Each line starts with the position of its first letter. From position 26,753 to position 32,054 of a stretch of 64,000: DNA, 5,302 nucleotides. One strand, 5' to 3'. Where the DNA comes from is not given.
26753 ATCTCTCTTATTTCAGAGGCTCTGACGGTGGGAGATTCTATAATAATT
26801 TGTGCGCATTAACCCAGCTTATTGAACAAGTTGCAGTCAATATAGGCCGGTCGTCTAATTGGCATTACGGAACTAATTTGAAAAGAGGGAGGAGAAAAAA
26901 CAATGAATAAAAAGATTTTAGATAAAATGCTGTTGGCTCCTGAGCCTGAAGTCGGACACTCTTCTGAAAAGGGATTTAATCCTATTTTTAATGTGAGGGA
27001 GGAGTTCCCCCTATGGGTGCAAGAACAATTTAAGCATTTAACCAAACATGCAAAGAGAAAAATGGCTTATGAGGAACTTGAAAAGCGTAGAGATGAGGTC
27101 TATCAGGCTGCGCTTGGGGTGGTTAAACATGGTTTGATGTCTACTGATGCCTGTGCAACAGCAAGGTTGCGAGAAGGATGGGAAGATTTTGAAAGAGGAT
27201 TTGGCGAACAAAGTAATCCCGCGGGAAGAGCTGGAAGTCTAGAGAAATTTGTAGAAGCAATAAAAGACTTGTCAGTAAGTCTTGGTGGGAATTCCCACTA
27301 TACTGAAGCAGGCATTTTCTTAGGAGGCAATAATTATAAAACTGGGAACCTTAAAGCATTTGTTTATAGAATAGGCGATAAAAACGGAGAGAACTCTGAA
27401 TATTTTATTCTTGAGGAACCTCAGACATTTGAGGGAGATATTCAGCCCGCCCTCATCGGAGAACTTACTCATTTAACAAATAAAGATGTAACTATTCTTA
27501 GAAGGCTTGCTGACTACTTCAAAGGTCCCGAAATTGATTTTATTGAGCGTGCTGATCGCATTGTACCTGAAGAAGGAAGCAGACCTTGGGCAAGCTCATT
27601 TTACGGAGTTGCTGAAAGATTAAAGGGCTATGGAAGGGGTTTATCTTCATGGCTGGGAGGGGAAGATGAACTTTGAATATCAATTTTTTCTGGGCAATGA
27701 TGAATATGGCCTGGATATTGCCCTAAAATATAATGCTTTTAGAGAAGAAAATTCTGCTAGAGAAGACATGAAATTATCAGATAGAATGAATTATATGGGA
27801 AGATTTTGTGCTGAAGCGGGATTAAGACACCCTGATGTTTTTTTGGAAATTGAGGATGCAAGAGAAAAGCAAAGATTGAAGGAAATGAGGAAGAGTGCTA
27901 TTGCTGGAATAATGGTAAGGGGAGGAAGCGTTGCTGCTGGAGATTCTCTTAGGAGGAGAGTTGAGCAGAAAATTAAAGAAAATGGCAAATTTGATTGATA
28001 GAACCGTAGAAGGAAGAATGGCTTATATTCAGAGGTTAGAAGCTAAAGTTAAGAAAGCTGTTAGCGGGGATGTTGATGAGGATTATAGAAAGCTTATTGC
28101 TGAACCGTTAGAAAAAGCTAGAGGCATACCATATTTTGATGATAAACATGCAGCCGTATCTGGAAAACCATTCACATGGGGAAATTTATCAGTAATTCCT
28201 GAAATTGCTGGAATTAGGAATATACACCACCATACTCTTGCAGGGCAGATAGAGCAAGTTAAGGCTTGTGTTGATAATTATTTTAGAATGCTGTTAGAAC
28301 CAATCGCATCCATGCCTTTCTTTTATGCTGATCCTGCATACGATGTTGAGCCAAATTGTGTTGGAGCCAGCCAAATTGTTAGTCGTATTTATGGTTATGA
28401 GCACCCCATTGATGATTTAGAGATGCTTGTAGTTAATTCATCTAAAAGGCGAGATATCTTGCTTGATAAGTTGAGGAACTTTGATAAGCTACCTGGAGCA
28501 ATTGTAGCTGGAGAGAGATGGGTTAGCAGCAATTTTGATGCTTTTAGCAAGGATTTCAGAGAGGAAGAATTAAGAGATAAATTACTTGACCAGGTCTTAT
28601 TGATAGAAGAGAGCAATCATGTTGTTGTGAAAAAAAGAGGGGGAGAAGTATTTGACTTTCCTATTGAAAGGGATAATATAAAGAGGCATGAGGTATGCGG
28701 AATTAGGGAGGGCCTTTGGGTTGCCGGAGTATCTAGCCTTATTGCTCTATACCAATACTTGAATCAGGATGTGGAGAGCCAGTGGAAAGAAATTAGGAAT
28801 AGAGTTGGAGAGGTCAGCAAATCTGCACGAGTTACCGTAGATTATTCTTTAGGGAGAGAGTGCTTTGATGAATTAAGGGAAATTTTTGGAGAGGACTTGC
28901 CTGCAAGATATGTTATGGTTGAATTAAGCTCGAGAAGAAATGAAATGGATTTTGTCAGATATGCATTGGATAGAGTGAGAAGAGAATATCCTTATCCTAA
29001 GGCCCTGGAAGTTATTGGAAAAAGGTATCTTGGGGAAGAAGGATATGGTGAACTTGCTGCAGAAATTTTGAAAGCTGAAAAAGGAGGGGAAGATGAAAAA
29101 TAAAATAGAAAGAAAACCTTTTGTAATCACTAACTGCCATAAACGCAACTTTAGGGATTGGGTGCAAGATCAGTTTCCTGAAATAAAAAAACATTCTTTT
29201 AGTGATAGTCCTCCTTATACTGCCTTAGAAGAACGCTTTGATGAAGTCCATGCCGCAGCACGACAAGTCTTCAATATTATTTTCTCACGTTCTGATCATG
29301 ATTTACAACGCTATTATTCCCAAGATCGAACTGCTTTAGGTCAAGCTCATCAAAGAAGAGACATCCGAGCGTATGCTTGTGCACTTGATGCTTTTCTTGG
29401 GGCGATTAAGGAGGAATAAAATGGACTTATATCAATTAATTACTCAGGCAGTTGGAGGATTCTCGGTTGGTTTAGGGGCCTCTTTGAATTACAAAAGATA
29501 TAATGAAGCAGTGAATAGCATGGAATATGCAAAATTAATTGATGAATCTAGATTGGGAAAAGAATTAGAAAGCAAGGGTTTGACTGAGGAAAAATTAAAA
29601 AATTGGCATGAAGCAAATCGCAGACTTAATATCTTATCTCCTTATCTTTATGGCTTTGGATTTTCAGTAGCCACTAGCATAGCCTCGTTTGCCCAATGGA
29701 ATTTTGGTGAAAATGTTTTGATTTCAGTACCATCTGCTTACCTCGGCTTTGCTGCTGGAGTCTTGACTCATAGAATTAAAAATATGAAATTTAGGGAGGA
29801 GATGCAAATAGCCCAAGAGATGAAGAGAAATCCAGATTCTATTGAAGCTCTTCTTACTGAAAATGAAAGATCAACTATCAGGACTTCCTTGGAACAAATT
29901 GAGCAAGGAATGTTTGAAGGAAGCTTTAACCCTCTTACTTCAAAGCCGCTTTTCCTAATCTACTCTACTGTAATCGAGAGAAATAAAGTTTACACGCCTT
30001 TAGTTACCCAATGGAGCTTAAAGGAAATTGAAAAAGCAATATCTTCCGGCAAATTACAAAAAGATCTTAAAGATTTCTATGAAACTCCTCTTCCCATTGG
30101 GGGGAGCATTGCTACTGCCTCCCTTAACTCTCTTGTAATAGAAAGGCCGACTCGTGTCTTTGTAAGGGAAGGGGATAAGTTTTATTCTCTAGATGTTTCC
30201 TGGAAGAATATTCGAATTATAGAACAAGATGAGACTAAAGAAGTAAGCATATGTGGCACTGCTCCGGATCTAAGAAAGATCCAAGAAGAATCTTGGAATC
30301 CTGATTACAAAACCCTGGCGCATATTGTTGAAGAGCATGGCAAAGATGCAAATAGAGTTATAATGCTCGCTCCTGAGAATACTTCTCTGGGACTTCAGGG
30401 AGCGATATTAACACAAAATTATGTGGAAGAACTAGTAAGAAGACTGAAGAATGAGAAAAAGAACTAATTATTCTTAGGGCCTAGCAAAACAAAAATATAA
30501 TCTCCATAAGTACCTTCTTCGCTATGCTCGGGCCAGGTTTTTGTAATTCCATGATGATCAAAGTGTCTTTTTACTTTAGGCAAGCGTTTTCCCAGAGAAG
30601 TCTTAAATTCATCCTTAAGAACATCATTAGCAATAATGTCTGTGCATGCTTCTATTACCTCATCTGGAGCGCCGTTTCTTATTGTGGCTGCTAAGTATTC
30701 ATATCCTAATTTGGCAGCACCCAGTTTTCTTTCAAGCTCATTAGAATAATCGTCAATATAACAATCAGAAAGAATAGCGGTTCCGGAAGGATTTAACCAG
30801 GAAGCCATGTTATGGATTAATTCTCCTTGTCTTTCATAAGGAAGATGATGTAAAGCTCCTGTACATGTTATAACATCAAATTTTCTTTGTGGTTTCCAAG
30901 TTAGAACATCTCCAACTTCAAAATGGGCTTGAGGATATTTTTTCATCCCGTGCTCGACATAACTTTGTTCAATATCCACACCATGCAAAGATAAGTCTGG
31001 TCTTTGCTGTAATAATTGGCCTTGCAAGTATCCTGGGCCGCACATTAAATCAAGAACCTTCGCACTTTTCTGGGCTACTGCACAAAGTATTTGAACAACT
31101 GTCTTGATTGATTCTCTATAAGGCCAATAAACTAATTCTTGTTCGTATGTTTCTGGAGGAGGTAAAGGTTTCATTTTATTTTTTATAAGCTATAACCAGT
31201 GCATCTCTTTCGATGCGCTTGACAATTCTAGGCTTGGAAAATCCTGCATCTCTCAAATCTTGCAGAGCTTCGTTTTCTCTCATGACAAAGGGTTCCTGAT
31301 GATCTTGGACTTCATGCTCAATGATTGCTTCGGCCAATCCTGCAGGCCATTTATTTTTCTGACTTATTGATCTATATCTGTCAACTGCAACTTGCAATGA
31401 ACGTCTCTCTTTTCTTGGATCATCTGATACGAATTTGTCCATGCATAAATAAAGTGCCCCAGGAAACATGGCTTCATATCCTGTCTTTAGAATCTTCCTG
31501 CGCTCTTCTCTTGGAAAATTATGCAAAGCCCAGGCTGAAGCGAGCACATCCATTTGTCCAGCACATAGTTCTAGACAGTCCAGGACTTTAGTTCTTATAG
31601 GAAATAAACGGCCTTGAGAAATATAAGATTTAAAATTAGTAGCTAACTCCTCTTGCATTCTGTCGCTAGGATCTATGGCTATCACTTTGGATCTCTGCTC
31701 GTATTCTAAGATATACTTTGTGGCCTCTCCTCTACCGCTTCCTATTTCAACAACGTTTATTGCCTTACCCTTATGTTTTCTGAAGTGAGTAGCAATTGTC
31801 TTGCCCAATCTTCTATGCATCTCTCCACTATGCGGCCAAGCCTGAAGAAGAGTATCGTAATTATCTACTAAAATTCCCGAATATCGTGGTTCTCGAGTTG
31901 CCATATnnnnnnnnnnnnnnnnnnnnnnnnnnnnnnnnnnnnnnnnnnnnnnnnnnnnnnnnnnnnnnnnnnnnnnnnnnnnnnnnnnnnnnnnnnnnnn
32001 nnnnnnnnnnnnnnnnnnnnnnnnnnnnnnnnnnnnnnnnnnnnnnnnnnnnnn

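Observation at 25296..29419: Four paralogues of an unrecognised family inside the Ubl operon; three share a gapless RRDEV-x9-H-x7-C motif (candidate thioester carrier, ligase or dedicated substrates)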

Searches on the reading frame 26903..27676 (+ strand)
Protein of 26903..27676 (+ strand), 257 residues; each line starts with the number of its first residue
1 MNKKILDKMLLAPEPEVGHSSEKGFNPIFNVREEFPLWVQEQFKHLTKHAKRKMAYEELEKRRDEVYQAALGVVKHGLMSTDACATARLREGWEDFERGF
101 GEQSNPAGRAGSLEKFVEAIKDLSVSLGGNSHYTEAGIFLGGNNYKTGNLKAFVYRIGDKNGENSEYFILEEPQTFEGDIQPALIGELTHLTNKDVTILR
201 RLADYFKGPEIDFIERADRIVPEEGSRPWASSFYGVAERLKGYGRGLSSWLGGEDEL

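Call 4: search_protein_families(library=pfam, proteins=[window:26903-27676:+], max_evalue=0.1)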
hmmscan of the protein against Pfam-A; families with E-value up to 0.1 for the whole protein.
window:26903-27676:+ (257 aa): 1 family
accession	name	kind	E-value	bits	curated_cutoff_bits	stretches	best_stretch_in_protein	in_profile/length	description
PF14221.11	DUF4330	-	0.065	13.8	27.6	1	105-149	106-148/167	Domain of unknown function (DUF4330)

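Call 6: search_protein_families(library=padloc, proteins=[window:26903-27676:+], max_evalue=0.1)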
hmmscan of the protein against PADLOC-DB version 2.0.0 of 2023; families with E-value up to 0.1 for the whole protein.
window:26903-27676:+ (257 aa): 0 families

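Call 7: search_protein_families(library=ncbifam, proteins=[window:26903-27676:+], max_evalue=0.1)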
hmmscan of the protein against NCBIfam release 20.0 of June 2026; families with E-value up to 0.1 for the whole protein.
window:26903-27676:+ (257 aa): 0 families

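Call 41: search_protein_families(library=phrogs, proteins=[window:26903-27676:+], max_evalue=0.1)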
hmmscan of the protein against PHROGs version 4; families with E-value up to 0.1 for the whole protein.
window:26903-27676:+ (257 aa): 0 families

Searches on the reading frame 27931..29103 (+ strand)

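Call 4: search_protein_families(library=pfam, proteins=[window:27931-29103:+], max_evalue=0.1)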
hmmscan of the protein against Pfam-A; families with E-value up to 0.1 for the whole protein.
window:27931-29103:+ (390 aa): 1 family
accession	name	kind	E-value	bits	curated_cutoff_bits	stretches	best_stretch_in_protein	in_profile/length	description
PF24313.1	Paratox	-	0.072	13.2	27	0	228-256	18-46/59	Paratox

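Call 6: search_protein_families(library=padloc, proteins=[window:27931-29103:+], max_evalue=0.1)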
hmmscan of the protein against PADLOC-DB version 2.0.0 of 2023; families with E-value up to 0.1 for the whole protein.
window:27931-29103:+ (390 aa): 1 family
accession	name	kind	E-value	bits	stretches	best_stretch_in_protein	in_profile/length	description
PDLC01117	Csx19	-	0.015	13.9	1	207-280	28-98/114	Csx19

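Call 7: search_protein_families(library=ncbifam, proteins=[window:27931-29103:+], max_evalue=0.1)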
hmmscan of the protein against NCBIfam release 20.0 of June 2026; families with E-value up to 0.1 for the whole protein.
window:27931-29103:+ (390 aa): 0 families

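Call 41: search_protein_families(library=phrogs, proteins=[window:27931-29103:+], max_evalue=0.1)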
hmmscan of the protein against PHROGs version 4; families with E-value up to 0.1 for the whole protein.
window:27931-29103:+ (390 aa): 0 families

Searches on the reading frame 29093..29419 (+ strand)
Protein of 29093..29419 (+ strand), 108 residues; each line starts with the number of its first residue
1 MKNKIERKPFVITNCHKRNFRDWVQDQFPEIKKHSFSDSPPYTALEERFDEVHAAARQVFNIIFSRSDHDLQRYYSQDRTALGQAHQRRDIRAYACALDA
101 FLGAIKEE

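Call 4: search_protein_families(library=pfam, proteins=[window:29093-29419:+], max_evalue=0.1)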
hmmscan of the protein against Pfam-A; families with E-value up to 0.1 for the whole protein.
window:29093-29419:+ (108 aa): 2 families
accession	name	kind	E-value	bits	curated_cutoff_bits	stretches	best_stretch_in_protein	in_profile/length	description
PF13682.11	CZB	-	0.066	14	29.4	0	11-59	27-63/64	Chemoreceptor zinc-binding domain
PF14114.12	DUF4286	-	0.09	13.5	25.8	0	11-88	9-84/100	Domain of unknown function (DUF4286)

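Call 6: search_protein_families(library=padloc, proteins=[window:29093-29419:+], max_evalue=0.1)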
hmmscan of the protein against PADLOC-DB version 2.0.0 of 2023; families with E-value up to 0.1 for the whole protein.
window:29093-29419:+ (108 aa): 0 families

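Call 41: search_protein_families(library=phrogs, proteins=[window:29093-29419:+], max_evalue=0.1)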
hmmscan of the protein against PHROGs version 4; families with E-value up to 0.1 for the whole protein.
window:29093-29419:+ (108 aa): 1 family
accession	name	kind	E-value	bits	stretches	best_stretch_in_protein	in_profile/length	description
phrog_22715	-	unknown function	0.0024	19.2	1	38-91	3-53/86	-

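Call 67: find_homologous_proteins(query=window:29093-29416:+, max_evalue=0.001)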
Query window:29093-29416:+ (108 aa): 3 proteins with E <= 0.001 among 3 candidates.
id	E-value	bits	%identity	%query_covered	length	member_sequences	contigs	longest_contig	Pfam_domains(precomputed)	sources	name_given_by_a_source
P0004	1.0e-56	207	92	95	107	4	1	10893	-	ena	-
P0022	9.5e-40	153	67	94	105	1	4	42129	-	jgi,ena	-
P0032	9.6e-23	98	54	95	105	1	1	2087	-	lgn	-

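Call 69: find_homologous_proteins(query=A7, max_evalue=0.001)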
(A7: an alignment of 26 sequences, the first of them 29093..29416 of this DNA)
Query A7 (26 sequences) (108 aa, profile of the alignment): 13 proteins with E <= 0.001 among 806 candidates.
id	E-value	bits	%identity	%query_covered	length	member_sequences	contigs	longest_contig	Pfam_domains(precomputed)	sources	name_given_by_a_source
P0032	2.3e-34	135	54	95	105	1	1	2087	-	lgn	-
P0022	6.8e-33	131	67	94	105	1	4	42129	-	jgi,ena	-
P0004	4.1e-32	128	92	95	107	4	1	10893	-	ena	-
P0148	6.1e-25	105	25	92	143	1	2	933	-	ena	-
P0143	1.2e-24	104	28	95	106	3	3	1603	-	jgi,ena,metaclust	metaclust:\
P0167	4.9e-22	96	31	97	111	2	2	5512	-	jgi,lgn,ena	-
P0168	5.4e-22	96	33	100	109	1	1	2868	-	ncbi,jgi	jgi:hypothetical protein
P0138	7.4e-22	95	33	81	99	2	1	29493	-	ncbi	-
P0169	1.0e-21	95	29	100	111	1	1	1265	-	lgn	-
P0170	1.1e-20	92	31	100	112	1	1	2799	-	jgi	jgi:hypothetical protein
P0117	2.7e-20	90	28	83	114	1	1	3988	-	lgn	-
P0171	9.3e-20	88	29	86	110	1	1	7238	-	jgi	jgi:hypothetical protein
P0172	1.0e-19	88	-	-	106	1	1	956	-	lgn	-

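Call 71: find_encoding_contigs(protein=P0171, flank=10000, max_places=2)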
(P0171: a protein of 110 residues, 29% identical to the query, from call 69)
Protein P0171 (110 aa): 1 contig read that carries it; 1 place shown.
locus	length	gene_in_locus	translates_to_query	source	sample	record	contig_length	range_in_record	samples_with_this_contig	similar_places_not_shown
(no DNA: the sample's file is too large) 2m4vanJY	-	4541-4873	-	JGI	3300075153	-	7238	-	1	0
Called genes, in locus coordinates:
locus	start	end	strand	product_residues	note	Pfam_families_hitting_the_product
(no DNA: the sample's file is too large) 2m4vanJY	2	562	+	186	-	?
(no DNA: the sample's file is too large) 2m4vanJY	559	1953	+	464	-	PF00899:ThiF, PF01488:Shikimate_DH (faint), PF02826:2-Hacid_dh_C (faint), PF00899:ThiF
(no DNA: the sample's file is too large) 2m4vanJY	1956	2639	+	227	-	-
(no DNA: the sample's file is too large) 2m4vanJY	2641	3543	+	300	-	-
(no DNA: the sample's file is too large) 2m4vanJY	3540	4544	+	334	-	-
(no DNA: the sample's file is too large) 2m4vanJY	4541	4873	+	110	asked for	-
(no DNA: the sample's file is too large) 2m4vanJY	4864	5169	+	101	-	-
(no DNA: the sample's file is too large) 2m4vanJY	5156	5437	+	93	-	-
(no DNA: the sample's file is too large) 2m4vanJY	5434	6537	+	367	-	-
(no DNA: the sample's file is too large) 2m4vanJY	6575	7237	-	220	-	?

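Call 72: find_encoding_contigs(protein=P0167, flank=10000, max_places=2)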
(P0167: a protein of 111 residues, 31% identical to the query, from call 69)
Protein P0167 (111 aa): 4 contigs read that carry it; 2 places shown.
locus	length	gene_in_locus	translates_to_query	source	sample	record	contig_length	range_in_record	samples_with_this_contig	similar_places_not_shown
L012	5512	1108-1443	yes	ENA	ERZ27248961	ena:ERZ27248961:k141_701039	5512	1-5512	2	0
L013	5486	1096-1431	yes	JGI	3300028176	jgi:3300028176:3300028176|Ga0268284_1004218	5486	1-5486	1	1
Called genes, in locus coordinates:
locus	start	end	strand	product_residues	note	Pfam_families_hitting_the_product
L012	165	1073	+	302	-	PF00899:ThiF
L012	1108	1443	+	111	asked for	-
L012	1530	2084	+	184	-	PF01909:NTP_transf_2 (weak), PF18765:Polbeta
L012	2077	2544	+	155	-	-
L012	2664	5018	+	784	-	PF03104:DNA_pol_B_exo1, PF00136:DNA_pol_B, PF03175:DNA_pol_B_2 (weak)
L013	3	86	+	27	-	?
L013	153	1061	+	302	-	PF00899:ThiF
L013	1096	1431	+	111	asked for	-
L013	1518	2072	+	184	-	PF01909:NTP_transf_2 (weak), PF18765:Polbeta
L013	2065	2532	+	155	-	-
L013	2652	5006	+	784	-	PF03104:DNA_pol_B_exo1, PF00136:DNA_pol_B, PF03175:DNA_pol_B_2 (weak)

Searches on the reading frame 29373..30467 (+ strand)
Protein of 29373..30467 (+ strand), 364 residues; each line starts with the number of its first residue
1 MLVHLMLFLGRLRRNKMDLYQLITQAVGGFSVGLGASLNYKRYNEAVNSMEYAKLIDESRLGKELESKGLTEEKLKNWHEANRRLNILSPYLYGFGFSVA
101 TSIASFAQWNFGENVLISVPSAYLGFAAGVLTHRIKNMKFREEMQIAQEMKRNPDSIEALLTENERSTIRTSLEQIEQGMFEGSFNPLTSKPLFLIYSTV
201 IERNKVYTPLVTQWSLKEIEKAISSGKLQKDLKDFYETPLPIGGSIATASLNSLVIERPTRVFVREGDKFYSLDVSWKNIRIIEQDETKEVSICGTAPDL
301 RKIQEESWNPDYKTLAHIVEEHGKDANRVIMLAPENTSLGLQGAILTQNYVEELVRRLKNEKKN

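Call 7: search_protein_families(library=ncbifam, proteins=[window:29373-30467:+], max_evalue=0.1)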
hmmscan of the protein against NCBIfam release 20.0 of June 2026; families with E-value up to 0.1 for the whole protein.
window:29373-30467:+ (364 aa): 0 families

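Call 41: search_protein_families(library=phrogs, proteins=[window:29373-30467:+], max_evalue=0.1)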
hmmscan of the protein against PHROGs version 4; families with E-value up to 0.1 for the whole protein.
window:29373-30467:+ (364 aa): 2 families
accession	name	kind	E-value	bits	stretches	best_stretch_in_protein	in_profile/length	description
phrog_15738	-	unknown function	0.078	14.2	0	123-169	18-64/125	-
phrog_1350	-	lysis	0.09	13.9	0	95-176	10-86/97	holin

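Call 42: search_protein_families(library=pfam, proteins=[window:29373-30467:+], max_evalue=0.001)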
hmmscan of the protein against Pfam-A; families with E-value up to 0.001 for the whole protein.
window:29373-30467:+ (364 aa): 0 families

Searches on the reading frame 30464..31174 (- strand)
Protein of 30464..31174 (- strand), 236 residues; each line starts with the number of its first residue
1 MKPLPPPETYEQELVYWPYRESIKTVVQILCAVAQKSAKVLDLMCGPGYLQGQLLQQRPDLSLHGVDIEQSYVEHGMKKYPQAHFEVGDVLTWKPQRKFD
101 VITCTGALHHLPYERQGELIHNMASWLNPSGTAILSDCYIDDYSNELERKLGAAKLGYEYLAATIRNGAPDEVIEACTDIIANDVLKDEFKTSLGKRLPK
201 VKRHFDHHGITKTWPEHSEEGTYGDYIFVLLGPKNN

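Call 42: search_protein_families(library=pfam, proteins=[window:30464-31174:-], max_evalue=0.001)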
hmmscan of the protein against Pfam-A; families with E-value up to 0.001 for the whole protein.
window:30464-31174:- (236 aa): 7 families
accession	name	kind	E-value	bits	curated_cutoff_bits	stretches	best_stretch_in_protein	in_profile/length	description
PF13649.12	Methyltransf_25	-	5.9e-16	59.4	27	1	40-131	1-97/97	Methyltransferase domain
PF13489.12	Methyltransf_23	-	3.2e-12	46.9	27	1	26-145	12-126/164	Methyltransferase domain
PF08242.18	Methyltransf_12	-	5.2e-12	46.8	30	1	41-132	1-97/98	Methyltransferase domain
PF13847.12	Methyltransf_31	-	6.7e-12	45.7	27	1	36-139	3-113/145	Methyltransferase domain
PF08241.18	Methyltransf_11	-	9.3e-09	36.2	21.2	1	41-134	1-94/95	Methyltransferase domain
PF05175.20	MTS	-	2.4e-06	27.7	23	1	35-153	30-156/170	Methyltransferase small domain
PF01739.24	CheR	-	0.00026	20.9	27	1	84-133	121-171/195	CheR methyltransferase, SAM binding domain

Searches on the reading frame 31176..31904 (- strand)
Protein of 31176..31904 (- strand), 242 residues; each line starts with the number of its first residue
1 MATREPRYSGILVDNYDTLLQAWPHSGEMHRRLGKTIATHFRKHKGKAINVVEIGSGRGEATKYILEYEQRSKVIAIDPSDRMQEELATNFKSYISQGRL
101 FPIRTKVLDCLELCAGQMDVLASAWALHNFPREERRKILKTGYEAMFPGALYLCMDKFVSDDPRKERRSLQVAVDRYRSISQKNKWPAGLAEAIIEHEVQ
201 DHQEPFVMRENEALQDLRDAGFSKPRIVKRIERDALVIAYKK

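Call 42: search_protein_families(library=pfam, proteins=[window:31176-31904:-], max_evalue=0.001)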
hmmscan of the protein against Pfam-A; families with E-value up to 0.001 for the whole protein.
window:31176-31904:- (242 aa): 4 families
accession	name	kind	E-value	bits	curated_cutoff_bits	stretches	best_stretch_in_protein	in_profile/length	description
PF13649.12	Methyltransf_25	-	9e-09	36.4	27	1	51-148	1-95/97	Methyltransferase domain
PF08242.18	Methyltransf_12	-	4.9e-07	30.8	30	1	52-150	1-96/98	Methyltransferase domain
PF08241.18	Methyltransf_11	-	2.9e-06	28.3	21.2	1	52-151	1-92/95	Methyltransferase domain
PF13489.12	Methyltransf_23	-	4.1e-05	23.8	27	1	28-161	4-123/164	Methyltransferase domain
